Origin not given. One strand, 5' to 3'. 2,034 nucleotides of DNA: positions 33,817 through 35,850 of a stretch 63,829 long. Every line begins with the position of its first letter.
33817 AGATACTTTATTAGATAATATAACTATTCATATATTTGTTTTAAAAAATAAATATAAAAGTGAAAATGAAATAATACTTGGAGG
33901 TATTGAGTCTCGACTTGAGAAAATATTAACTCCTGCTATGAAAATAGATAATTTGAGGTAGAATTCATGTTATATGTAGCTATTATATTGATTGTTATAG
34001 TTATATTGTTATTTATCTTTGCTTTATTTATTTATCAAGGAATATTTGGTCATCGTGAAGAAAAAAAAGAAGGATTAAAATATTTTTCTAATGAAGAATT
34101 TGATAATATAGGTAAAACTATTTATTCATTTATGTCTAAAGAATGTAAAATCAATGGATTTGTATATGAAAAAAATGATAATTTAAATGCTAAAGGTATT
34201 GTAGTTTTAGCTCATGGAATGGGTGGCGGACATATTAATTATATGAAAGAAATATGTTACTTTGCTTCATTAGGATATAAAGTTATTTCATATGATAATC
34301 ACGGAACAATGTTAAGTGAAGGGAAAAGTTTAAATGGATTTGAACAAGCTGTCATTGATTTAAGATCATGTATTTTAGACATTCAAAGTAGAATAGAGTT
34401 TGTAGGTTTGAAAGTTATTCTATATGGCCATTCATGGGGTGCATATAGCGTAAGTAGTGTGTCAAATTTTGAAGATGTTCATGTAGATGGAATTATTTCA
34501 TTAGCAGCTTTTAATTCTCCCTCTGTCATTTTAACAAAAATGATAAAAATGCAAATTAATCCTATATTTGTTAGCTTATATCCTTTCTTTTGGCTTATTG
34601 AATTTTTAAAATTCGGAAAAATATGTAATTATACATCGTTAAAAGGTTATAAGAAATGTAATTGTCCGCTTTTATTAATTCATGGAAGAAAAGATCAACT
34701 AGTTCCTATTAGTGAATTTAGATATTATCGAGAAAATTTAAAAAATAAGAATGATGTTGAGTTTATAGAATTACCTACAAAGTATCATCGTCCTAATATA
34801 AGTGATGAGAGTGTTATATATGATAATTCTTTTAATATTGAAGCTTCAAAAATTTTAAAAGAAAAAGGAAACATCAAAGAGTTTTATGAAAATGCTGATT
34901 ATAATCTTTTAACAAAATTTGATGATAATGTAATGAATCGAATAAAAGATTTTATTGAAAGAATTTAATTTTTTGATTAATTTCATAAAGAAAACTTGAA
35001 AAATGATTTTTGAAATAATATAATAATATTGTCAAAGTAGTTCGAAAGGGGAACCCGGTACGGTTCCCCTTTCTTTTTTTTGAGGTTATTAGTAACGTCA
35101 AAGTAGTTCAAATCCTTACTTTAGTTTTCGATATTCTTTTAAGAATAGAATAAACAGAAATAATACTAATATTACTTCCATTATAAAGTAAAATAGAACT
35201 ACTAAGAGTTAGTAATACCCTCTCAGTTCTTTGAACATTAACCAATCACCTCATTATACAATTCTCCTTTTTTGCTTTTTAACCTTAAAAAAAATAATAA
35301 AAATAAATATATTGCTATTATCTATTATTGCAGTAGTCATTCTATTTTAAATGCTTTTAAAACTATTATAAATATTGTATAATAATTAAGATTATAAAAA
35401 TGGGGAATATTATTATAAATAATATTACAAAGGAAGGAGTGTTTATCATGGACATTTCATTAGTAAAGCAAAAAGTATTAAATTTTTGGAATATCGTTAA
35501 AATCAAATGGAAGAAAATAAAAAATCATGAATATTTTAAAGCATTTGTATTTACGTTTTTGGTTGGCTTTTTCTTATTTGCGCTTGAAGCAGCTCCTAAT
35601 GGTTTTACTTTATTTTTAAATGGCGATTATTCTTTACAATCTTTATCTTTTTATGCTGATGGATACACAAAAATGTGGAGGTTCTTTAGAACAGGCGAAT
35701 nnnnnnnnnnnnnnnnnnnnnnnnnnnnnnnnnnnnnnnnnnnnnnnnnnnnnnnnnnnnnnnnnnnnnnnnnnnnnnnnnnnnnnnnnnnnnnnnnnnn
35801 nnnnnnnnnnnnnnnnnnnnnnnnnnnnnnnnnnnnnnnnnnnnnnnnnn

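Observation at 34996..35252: Unannotated type I toxin-antitoxin-like locus: 51-nt RNA, 13-nt repeat and a self-sequestering peptide mRNA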

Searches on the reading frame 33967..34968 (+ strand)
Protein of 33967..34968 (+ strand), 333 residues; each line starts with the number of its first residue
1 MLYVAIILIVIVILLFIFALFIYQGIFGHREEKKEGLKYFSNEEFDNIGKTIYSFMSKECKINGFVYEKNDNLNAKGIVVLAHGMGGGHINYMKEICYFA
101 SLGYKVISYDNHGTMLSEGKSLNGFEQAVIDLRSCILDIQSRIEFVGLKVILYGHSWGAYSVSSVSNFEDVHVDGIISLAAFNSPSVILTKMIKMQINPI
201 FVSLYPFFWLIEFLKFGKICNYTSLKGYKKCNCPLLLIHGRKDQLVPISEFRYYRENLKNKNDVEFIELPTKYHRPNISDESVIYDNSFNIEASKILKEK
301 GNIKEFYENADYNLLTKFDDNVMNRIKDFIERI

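Call 10: find_related_loci(query=window:33967-34965:+, collection=genome_contigs, flank=6000)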
Query window:33967-34965:+ (333 aa) in genome_contigs; peptide patterns used: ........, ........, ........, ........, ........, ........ (x = any residue, [..] = any of these).
95 stretches matched a pattern, but none encodes a relative of the query by tblastn (E <= 1e-3).

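Call 11: find_encoding_contigs(protein=window:33967-34968:+, flank=3000, max_places=10)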
Protein window:33967-34968:+ (333 aa): no gene with exactly this product is on record in the collection.

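Call 15: find_homologous_proteins(query=window:33967-34965:+)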
Query window:33967-34965:+ (333 aa): 124 proteins with E <= 0.001 among 1960 candidates; the best 120 are listed.
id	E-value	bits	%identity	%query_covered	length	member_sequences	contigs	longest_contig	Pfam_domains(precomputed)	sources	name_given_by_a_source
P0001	3.4e-219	745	100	100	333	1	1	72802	PF12697.14,PF00561.27,PF12146.16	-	-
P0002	3.1e-192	656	86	100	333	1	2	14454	PF02129.25,PF12697.14,PF00561.27,PF12146.16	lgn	-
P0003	4.7e-148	511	69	96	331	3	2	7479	PF02129.25,PF00326.28,PF12697.14,PF00561.27,PF12146.16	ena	-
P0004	1.0e-144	500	66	100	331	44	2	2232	PF00326.28,PF12697.14,PF00561.27,PF12146.16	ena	-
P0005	2.5e-143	496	64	100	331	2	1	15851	PF00326.28,PF20408.5,PF12697.14,PF00561.27,PF12146.16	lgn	-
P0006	9.3e-142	490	67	95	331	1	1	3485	PF02129.25,PF00326.28,PF12697.14,PF01738.25,PF00561.27,PF07819.20,PF12146.16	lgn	-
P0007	2.4e-141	489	62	100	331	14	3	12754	PF02129.25,PF20408.5,PF12697.14,PF01738.25,PF00561.27,PF12146.16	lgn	-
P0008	5.3e-57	212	36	91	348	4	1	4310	PF02129.25,PF12697.14,PF00561.27,PF12146.16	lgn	-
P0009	1.5e-56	210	65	44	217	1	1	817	PF12697.14,PF00561.27,PF12146.16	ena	-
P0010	4.5e-56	209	36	97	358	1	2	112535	PF02129.25,PF00326.28,PF20408.5,PF12697.14,PF00561.27,PF12146.16,PF20434.6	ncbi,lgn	-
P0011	5.0e-54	202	36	98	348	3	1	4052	PF02129.25,PF12697.14,PF00561.27,PF12146.16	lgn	-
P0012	5.3e-54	202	36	100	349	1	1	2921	PF03403.20,PF12697.14,PF00561.27,PF12146.16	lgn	-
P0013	8.4e-54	201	36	100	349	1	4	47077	PF03403.20,PF12697.14,PF00561.27,PF12146.16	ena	-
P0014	1.8e-53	200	35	100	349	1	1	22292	PF03403.20,PF12697.14,PF00561.27,PF12146.16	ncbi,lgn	-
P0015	1.9e-53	200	35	91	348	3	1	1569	PF03403.20,PF12697.14,PF00561.27,PF12146.16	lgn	-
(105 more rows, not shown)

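Call 16: find_encoding_contigs(protein=P0002, flank=5000, max_places=4)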
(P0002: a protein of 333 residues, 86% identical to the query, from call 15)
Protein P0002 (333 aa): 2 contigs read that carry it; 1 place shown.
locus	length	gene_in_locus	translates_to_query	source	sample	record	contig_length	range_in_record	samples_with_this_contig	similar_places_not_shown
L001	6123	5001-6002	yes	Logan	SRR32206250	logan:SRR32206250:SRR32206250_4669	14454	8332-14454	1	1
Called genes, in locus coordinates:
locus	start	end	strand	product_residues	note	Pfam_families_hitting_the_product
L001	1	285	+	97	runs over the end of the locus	PF00132:Hexapep (weak)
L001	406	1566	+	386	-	PF14907:NTP_transf_5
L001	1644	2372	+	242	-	PF10609:ParA, PF13614:AAA_31, PF01656:CbiA, PF09140:MipZ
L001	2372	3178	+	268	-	PF02706:Wzz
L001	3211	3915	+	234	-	PF19567:CpsB_CapC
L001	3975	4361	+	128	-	-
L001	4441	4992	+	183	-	-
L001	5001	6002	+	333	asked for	PF02129:Peptidase_S15 (faint), PF12146:Hydrolase_4, PF00561:Abhydrolase_1 (weak), PF12697:Abhydrolase_6 (weak)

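Call 17: find_encoding_contigs(protein=P0003, flank=5000, max_places=4)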
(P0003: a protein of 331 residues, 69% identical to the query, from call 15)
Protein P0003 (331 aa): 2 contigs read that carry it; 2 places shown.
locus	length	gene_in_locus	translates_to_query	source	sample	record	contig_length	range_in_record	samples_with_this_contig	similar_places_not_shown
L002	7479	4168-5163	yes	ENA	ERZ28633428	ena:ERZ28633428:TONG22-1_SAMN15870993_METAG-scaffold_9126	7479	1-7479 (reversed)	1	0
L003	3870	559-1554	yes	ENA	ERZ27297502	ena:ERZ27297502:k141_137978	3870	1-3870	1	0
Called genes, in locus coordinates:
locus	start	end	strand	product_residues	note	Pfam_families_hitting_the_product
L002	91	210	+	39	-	-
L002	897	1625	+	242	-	PF10609:ParA, PF13614:AAA_31, PF01656:CbiA, PF09140:MipZ (weak)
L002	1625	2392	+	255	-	PF02706:Wzz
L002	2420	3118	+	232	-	PF19567:CpsB_CapC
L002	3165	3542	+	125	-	-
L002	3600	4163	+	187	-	-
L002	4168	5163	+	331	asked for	PF02129:Peptidase_S15 (weak), PF12146:Hydrolase_4, PF00561:Abhydrolase_1, PF12697:Abhydrolase_6 (weak), PF00326:Peptidase_S9 (weak)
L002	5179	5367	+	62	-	-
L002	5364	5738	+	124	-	-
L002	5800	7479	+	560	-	?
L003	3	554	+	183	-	?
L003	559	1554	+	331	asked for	PF02129:Peptidase_S15 (weak), PF12146:Hydrolase_4, PF00561:Abhydrolase_1, PF12697:Abhydrolase_6 (weak), PF00326:Peptidase_S9 (weak)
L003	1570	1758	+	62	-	-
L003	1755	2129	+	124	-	-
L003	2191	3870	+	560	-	?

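Call 18: find_encoding_contigs(protein=P0005, flank=5000, max_places=4)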
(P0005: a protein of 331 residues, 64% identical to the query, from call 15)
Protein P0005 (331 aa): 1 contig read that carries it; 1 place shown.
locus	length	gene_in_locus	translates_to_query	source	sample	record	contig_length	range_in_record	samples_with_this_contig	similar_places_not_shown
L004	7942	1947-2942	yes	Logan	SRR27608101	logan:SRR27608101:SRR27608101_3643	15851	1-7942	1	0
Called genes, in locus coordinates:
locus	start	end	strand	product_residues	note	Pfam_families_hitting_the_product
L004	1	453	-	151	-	?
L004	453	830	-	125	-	PF01880:Desulfoferrodox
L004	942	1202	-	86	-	-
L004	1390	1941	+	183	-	-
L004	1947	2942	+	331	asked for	PF12146:Hydrolase_4, PF20408:Abhydrolase_11 (faint), PF00561:Abhydrolase_1, PF12697:Abhydrolase_6, PF00326:Peptidase_S9 (faint)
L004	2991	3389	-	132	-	-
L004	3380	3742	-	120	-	PF13744:HTH_37 (weak), PF01381:HTH_3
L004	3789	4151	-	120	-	PF05973:Gp49 (weak)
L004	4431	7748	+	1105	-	PF09586:YfhO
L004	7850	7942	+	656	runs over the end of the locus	-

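Call 19: find_encoding_contigs(protein=P0007, flank=5000, max_places=4)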
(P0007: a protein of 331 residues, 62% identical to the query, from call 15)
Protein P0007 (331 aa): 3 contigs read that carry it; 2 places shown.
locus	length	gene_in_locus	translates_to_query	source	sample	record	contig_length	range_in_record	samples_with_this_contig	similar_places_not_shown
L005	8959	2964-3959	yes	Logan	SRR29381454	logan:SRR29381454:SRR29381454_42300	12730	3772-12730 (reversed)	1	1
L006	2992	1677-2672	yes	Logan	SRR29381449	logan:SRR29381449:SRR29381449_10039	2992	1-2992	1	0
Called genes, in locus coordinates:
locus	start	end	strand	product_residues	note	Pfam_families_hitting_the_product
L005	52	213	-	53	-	PF00301:Rubredoxin, PF21349:RUBY_RBDX (faint)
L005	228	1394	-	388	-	PF00753:Lactamase_B (weak), PF19583:ODP, PF12724:Flavodoxin_5 (weak)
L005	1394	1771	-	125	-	PF01880:Desulfoferrodox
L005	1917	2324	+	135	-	-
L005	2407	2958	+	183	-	-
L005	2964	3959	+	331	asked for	PF02129:Peptidase_S15 (faint), PF01738:DLH (faint), PF12146:Hydrolase_4, PF20408:Abhydrolase_11 (faint), PF00561:Abhydrolase_1, PF12697:Abhydrolase_6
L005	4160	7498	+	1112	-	PF09586:YfhO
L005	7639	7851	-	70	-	PF09954:DUF2188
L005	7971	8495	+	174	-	PF04014:MazE_antitoxin, PF15714:SpoVT_C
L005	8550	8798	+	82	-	PF01479:S4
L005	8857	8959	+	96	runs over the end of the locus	PF07873:YabP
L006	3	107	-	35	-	?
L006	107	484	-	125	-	PF01880:Desulfoferrodox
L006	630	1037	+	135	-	-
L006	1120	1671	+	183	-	-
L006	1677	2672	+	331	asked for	PF02129:Peptidase_S15 (faint), PF01738:DLH (faint), PF12146:Hydrolase_4, PF20408:Abhydrolase_11 (faint), PF00561:Abhydrolase_1, PF12697:Abhydrolase_6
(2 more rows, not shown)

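Call 42: find_encoding_contigs(protein=P0006, flank=3000, max_places=4)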
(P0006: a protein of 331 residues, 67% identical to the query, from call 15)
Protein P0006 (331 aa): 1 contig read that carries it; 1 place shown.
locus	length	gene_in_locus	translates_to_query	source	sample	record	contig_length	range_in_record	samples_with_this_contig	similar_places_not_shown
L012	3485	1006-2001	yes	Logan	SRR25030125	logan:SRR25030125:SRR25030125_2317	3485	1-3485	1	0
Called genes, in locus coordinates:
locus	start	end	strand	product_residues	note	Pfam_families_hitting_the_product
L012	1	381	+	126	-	?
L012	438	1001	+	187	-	-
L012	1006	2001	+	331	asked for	PF02129:Peptidase_S15 (weak), PF07819:PGAP1 (faint), PF01738:DLH (faint), PF12146:Hydrolase_4, PF00561:Abhydrolase_1, PF12697:Abhydrolase_6 (weak), PF00326:Peptidase_S9 (weak)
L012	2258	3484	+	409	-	?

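Call 43: find_encoding_contigs(protein=P0004, flank=3000, max_places=4)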
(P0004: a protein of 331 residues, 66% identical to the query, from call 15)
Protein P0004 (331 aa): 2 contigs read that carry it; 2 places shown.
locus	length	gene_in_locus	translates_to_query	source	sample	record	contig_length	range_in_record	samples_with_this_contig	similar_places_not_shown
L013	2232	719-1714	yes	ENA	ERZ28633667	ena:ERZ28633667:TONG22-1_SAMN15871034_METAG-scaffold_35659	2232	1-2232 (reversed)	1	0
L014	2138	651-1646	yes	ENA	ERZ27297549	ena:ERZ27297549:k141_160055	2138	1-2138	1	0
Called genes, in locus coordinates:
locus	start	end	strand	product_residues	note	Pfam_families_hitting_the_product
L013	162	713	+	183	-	-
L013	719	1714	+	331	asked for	PF12146:Hydrolase_4, PF00561:Abhydrolase_1, PF12697:Abhydrolase_6, PF00326:Peptidase_S9 (weak)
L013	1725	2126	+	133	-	-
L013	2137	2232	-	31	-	?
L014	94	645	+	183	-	-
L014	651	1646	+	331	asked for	PF12146:Hydrolase_4, PF00561:Abhydrolase_1, PF12697:Abhydrolase_6, PF00326:Peptidase_S9 (weak)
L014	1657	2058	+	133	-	-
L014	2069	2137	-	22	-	?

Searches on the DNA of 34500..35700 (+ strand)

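Call 4: search_rna_families(source=window, start=34500, end=35700, threshold=evalue, max_evalue=10, show_alignments=3)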
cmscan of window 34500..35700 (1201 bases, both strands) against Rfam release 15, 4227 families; matches with E-value up to 10: 13.
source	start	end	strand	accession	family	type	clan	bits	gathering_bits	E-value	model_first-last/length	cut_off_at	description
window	35035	35125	-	RF02029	sraA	Gene; sRNA;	-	26.2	56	0.16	1-95/95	no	sraA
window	34982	35083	+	RF00558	L20_leader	Cis-reg; leader;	-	22.3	58.7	0.11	1-127/127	no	Ribosomal protein L20 leader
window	35045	35166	+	RF02527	SSRC38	Gene; sRNA;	-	20.9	80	0.5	1-166/166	no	Streptococcus sRNA SSRC38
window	35156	35230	-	RF02544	mt-tmRNA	Gene;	CL00001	20.4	65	1.6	1-77/77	no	Mitochondrion-encoded tmRNA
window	35038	35079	+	RF03880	mir-1684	Gene; miRNA;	-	19.6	60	0.69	1-87/87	no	mir-1684 microRNA precursor family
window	34995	35107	+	RF00235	Plasmid_RNAIII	Gene;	-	18.4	60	4.8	1-131/131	no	Plasmid RNAIII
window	34700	34762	+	RF02511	PYLIS_4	Cis-reg;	-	18.1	50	7.9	1-100/100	no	Pyrrolysine insertion sequence TetR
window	34947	35073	-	RF02638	EF0605_EF0606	Gene; sRNA;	-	17.6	219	1.5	1-179/179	no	Enterococcus sRNA EF0605_EF0606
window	35343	35363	-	RF01335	CRISPR-DR22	Gene; CRISPR;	-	17.3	50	1.4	1-21/36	no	CRISPR RNA direct repeat element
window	35123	35163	+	RF02060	STnc410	Gene; sRNA;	-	16.8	50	0.72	1-158/158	no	Enterobacterial sRNA STnc410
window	35044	35169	-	RF02503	Atu_C9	Gene; sRNA;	-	16.3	40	0.087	67-192/192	no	Rhizobiales sRNA Atu_C9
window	34857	34910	-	RF02480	GlsR14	Gene; snRNA; snoRNA; CD-box;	-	15.2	90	1.1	1-68/68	no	Small nucleolar RNA GlsR14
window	35012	35136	-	RF02742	Rev72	Gene; antisense;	-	9.2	289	6.4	1-426/426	no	Soft rot Enterobacteriaceae Rev 72 asRNA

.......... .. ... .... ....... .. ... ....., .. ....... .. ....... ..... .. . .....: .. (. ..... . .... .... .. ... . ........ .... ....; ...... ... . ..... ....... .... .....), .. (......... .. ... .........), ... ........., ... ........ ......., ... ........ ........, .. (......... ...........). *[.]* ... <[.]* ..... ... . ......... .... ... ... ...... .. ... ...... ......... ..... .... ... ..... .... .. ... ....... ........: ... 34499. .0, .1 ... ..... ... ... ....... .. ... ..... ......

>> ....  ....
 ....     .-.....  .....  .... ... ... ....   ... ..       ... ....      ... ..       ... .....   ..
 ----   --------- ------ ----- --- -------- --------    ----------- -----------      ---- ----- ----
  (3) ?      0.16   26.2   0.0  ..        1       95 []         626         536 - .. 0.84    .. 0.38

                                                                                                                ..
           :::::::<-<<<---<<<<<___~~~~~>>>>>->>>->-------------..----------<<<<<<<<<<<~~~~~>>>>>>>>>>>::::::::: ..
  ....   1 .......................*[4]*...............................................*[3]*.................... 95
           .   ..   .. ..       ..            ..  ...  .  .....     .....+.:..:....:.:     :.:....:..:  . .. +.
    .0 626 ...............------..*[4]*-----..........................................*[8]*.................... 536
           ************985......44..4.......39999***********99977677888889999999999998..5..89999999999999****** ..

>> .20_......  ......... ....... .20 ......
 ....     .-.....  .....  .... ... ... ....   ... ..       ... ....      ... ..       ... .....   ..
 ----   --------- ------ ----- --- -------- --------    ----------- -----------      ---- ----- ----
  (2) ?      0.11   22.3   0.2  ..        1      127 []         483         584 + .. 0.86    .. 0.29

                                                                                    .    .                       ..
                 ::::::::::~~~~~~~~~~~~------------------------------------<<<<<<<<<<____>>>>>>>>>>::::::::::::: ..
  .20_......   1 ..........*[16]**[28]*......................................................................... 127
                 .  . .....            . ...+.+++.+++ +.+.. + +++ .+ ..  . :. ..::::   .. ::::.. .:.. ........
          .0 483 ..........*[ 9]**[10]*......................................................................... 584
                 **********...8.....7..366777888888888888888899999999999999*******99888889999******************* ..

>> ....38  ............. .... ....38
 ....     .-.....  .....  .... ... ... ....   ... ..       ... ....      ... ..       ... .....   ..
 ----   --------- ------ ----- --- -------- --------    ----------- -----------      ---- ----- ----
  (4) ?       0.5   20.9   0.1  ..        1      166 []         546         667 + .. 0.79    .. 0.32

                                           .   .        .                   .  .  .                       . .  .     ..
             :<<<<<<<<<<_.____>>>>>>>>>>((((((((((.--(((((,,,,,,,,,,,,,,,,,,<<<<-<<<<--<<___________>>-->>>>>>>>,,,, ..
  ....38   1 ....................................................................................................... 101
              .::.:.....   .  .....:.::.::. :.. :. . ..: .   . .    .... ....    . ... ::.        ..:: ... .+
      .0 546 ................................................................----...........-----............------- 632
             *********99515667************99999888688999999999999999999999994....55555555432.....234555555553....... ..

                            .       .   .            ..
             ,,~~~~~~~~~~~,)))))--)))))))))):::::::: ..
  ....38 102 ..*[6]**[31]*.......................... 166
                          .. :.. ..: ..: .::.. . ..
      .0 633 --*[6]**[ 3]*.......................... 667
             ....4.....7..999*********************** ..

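Call 57: search_dna_similar(query=window:34985-35265:+, collection=plasmids, mode=distant, max_evalue=0.01, max_rows=10)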
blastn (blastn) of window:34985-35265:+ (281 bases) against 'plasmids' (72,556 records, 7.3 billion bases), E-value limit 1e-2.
No match.

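Call 58: search_dna_similar(query=window:34985-35265:+, collection=phages, mode=distant, max_evalue=0.01, max_rows=10)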
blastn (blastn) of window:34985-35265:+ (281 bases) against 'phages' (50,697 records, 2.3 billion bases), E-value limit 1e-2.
No match.

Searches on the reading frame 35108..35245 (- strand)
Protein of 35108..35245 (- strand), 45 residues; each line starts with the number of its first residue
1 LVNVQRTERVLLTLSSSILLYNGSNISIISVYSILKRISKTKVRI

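Call 32: search_protein_families(library=pfam, proteins=[window:35111-35245:-], max_evalue=10)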
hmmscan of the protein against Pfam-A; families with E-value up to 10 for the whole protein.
seq(45 aa): 0 families

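Call 33: search_protein_families(library=ncbifam, proteins=[window:35111-35245:-], max_evalue=10)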
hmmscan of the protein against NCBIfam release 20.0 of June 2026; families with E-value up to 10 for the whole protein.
seq(45 aa): 0 families

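Call 62: find_encoding_contigs(protein=window:35108-35245:-, flank=2000, max_places=6)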
Protein window:35108-35245:- (45 aa): no gene with exactly this product is on record in the collection.

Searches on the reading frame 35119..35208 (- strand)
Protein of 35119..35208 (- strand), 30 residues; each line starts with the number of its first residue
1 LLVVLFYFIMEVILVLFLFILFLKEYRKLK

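Call 52: search_protein_representatives(protein=window:35119-35208:-)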
Query: 30 residues. Proteins with E-value up to 0.001 (for the whole library): 0; up to 1e-10: 0; up to 1e-30: 0. The best 0 are listed.

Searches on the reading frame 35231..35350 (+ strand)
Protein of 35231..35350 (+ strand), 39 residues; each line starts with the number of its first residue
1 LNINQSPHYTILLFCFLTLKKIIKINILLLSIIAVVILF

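Call 32: search_protein_families(library=pfam, proteins=[window:35231-35347:+], max_evalue=10)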
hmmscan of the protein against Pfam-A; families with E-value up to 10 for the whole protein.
seq(39 aa): 0 families

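Call 33: search_protein_families(library=ncbifam, proteins=[window:35231-35347:+], max_evalue=10)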
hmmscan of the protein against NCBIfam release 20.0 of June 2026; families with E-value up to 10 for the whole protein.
seq(39 aa): 0 families

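Call 63: find_encoding_contigs(protein=window:35231-35350:+, flank=2000, max_places=6)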
Protein window:35231-35350:+ (39 aa): no gene with exactly this product is on record in the collection.
